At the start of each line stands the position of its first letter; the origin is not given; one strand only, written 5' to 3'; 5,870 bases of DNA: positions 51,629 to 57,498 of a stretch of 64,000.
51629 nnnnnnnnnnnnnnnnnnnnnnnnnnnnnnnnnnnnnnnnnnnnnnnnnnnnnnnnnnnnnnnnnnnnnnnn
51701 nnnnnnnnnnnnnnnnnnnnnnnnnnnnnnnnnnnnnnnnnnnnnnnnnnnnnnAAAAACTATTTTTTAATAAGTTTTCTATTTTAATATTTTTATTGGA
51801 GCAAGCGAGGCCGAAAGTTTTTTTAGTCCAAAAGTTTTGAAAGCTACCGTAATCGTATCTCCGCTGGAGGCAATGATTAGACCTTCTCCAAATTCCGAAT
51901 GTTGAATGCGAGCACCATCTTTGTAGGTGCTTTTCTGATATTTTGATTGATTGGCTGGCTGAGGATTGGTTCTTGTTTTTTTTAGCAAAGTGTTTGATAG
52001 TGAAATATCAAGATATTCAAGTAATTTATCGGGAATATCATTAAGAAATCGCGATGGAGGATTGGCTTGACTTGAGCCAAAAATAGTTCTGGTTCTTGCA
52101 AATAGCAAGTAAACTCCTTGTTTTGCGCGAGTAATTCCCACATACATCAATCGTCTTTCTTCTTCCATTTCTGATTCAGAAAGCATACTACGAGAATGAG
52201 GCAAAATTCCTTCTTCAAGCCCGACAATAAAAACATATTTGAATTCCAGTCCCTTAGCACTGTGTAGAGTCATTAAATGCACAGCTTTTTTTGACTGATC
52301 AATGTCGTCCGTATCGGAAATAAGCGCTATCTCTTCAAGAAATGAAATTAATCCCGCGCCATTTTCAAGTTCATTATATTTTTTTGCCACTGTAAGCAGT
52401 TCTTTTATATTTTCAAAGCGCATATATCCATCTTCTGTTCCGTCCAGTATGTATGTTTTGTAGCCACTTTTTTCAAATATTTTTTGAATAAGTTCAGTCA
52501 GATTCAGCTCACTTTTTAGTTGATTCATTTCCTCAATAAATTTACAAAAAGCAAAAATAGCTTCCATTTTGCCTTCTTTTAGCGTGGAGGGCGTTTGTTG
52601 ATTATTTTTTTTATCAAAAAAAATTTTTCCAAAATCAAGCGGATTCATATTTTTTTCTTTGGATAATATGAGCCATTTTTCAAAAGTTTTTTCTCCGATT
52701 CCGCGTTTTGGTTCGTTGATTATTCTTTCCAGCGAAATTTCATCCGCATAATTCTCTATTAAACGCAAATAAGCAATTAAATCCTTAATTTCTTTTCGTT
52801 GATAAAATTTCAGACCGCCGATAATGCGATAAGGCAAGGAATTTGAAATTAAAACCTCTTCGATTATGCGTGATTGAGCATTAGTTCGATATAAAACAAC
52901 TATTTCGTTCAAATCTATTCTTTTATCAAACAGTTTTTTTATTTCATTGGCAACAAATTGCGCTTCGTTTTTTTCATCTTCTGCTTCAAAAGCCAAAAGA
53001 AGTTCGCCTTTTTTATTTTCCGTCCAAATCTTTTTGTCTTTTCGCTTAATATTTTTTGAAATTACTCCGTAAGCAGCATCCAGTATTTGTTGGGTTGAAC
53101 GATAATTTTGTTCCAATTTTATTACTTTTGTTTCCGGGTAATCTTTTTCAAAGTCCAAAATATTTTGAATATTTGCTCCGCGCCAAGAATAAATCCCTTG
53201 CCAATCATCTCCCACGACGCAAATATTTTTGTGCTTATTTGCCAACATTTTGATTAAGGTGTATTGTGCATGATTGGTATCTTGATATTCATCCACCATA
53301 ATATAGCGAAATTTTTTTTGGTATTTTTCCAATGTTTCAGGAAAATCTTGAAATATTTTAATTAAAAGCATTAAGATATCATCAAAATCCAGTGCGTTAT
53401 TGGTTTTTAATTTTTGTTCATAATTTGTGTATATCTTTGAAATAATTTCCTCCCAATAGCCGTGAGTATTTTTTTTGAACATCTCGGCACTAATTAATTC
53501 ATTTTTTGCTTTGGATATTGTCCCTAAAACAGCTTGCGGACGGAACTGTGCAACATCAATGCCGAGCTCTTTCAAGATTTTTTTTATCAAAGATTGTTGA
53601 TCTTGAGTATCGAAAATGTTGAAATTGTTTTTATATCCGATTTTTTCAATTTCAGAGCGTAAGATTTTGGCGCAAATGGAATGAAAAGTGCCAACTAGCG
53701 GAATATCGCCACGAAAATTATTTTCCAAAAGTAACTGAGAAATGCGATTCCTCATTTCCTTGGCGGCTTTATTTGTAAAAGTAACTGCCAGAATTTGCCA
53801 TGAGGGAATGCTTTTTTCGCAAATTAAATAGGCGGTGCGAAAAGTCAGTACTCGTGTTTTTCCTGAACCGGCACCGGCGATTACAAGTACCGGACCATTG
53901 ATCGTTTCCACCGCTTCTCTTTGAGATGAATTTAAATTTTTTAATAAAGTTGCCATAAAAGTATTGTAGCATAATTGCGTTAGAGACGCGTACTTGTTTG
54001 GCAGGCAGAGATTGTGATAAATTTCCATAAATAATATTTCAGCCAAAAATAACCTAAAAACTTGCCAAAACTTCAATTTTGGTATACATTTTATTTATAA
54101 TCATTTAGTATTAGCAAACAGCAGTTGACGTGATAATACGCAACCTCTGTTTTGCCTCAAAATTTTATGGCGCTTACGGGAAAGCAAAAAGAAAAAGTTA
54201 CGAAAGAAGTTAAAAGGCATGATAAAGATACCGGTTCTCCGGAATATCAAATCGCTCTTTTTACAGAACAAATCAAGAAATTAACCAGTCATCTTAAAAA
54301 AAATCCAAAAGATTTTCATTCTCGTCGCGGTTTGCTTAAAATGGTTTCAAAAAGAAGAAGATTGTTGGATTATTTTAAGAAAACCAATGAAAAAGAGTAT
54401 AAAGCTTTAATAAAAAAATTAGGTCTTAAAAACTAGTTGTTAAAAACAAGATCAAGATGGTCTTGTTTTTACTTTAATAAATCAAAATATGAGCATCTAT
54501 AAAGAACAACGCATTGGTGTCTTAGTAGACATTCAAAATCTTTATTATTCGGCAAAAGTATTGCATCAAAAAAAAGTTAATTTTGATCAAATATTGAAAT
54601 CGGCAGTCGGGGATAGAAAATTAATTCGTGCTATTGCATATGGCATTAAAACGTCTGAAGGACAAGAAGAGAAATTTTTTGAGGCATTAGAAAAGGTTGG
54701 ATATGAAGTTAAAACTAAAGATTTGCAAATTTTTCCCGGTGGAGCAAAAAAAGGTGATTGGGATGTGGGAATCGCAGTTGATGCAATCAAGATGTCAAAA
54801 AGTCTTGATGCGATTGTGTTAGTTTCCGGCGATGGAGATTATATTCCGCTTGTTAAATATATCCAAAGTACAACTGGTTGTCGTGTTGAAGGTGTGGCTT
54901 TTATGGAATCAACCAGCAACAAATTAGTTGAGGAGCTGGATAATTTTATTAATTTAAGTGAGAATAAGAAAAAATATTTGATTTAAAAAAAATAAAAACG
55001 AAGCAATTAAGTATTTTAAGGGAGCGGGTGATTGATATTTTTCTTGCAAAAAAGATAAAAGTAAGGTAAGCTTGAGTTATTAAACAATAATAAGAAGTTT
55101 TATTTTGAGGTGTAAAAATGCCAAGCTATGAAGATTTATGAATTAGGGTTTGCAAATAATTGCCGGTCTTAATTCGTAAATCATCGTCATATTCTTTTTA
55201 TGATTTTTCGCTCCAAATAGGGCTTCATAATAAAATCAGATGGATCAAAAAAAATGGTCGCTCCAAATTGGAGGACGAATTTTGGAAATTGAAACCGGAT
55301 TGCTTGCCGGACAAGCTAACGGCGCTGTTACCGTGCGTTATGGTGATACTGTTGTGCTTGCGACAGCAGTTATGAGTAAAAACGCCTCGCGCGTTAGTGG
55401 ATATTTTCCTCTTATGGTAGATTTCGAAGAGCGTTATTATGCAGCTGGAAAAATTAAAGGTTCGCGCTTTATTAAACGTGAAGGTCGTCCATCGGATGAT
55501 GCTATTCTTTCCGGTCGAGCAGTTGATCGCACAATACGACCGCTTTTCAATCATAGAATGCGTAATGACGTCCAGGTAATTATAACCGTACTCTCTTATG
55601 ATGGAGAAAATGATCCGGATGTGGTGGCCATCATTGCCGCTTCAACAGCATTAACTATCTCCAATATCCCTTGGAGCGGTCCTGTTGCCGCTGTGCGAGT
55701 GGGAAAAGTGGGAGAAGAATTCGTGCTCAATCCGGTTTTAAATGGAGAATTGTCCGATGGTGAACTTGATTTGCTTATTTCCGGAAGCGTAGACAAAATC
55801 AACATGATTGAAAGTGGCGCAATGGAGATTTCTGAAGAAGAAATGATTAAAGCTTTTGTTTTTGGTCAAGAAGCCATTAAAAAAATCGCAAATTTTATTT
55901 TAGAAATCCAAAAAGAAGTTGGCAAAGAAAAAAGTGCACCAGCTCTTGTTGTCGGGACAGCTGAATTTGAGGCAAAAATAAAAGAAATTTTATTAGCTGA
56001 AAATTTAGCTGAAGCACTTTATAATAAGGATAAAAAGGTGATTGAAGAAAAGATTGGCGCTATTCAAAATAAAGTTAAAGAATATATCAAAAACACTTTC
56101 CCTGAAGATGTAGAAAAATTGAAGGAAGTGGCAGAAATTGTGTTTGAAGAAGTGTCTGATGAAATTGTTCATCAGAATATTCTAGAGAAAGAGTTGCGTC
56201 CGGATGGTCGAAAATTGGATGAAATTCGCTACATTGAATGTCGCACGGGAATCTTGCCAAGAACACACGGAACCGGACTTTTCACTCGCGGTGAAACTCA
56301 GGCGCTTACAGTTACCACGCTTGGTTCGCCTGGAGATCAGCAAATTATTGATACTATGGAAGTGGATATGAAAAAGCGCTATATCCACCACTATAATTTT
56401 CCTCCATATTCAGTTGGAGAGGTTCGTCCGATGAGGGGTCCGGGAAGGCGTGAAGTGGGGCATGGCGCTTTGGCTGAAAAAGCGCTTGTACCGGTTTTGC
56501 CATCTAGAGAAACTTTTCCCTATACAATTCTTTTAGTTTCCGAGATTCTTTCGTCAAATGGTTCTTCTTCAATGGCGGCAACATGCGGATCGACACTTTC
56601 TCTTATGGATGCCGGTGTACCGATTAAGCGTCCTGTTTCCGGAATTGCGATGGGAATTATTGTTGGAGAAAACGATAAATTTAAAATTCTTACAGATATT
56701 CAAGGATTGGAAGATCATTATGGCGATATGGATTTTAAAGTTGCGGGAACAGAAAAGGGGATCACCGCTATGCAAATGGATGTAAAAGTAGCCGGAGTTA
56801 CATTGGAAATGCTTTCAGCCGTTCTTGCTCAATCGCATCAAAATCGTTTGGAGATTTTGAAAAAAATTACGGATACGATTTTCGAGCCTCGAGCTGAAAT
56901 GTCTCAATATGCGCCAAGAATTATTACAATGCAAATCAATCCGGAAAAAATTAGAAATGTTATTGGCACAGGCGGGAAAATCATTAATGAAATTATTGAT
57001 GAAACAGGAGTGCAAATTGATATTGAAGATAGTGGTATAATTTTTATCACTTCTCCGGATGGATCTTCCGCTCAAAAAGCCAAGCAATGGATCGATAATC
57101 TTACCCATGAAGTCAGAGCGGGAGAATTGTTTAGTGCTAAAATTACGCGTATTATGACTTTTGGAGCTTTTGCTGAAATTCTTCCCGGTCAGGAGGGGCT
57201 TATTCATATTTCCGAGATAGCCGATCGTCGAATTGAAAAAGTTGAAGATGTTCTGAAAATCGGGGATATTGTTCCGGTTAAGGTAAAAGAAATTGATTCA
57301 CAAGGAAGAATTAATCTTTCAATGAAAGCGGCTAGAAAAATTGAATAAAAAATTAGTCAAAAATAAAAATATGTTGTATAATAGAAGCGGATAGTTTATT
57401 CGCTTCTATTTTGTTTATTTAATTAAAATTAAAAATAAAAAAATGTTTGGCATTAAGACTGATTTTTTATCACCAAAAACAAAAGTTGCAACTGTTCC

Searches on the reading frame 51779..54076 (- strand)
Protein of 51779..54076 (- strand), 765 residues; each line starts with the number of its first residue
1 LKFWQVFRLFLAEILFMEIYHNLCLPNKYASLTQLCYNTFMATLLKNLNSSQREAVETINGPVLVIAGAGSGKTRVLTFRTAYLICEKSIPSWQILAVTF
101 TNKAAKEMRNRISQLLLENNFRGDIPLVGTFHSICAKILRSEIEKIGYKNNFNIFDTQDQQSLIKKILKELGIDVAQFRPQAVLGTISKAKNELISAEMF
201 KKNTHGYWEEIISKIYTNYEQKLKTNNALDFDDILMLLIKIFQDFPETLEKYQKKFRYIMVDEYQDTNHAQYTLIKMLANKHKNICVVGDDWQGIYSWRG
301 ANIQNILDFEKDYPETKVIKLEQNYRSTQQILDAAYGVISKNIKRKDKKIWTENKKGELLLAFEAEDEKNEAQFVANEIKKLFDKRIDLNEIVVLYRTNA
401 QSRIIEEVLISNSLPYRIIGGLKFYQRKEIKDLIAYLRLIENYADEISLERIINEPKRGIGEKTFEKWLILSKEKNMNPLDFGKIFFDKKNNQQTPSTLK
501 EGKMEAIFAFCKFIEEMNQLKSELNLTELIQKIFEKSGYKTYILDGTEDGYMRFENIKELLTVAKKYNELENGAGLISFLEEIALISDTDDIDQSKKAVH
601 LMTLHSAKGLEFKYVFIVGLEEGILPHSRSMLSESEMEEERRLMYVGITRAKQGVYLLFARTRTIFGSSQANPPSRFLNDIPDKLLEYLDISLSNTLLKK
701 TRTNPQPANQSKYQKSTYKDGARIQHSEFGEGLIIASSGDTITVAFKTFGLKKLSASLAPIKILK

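Call 9: search_protein_families(library=pfam, proteins=[window:51779-54076:-])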
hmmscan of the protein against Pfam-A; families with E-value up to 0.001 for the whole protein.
window:51779-54076:- (765 aa): 7 families
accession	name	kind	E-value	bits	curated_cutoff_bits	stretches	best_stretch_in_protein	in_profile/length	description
PF00580.27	UvrD-helicase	-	1.7e-93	313.7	23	1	48-314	1-271/271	UvrD/REP helicase N-terminal domain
PF13361.12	UvrD_C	-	1.5e-78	265.1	25.6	1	319-660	1-348/350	UvrD-like helicase C-terminal domain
PF13245.12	AAA_19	-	2.1e-22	80.2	25.1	1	52-297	1-132/134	AAA domain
PF13538.12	UvrD_C_2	-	1.1e-10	41.6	27.4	1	599-658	2-52/52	UvrD-like helicase C-terminal domain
PF01443.25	Viral_helicase1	-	7.6e-08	32.9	21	0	581-657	160-226/228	Viral superfamily 1 RNA helicase core domain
PF13604.12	AAA_30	-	2.4e-07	31.1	27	1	48-112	2-66/191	AAA domain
PF21196.3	PcrA_UvrD_tudor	-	8.3e-07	29.2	23.9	1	721-762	2-47/48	PcrA/UvrD tudor domain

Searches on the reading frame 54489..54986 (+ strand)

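Call 11: search_protein_families(library=pfam, proteins=[window:54489-54986:+], max_evalue=0.00001)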
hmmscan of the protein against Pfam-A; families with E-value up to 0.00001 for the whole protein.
window:54489-54986:+ (165 aa): 1 family
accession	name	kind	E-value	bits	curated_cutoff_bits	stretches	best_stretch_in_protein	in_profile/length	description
PF01936.24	NYN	-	5.5e-35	121.5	24.2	1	8-156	1-144/145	NYN domain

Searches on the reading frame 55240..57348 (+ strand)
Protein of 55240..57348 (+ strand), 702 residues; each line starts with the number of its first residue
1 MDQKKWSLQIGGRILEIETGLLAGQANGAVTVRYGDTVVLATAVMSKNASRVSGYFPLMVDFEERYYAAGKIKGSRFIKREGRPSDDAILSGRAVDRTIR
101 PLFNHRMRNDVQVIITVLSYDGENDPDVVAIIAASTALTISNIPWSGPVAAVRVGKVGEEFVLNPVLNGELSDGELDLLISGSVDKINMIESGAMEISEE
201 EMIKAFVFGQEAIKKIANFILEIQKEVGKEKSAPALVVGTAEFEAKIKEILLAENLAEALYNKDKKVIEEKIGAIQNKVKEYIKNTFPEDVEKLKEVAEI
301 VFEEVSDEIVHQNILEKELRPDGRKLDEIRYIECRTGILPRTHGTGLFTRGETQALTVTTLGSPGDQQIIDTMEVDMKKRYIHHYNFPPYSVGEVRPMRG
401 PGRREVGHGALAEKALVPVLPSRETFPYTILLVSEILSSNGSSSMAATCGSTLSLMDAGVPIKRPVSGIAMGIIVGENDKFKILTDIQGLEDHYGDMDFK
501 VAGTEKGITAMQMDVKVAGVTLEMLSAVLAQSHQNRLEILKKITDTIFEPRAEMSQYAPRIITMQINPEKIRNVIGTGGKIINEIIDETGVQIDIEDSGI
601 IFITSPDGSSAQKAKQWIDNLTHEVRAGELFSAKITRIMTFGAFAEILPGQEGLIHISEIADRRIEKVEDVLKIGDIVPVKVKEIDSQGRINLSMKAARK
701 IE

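Call 9: search_protein_families(library=pfam, proteins=[window:55240-57348:+])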
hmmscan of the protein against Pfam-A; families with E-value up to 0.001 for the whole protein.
window:55240-57348:+ (702 aa): 5 families
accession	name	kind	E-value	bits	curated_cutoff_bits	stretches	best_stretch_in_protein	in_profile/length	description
PF01138.27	RNase_PH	-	1.6e-53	181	25.5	2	13-144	3-130/130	3' exoribonuclease family, domain 1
PF00575.29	S1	-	1.5e-20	73.8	22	1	625-696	2-74/74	S1 RNA binding domain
PF03725.20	RNase_PH_C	-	1.6e-17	63.6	20.8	2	147-211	1-66/67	3' exoribonuclease family, domain 2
PF00013.35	KH_1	-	9e-11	41.8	21.5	1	562-619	2-65/66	KH domain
PF03726.19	PNPase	-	7.1e-08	33.3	24.6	1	244-325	3-81/81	Polyribonucleotide nucleotidyltransferase, RNA binding domain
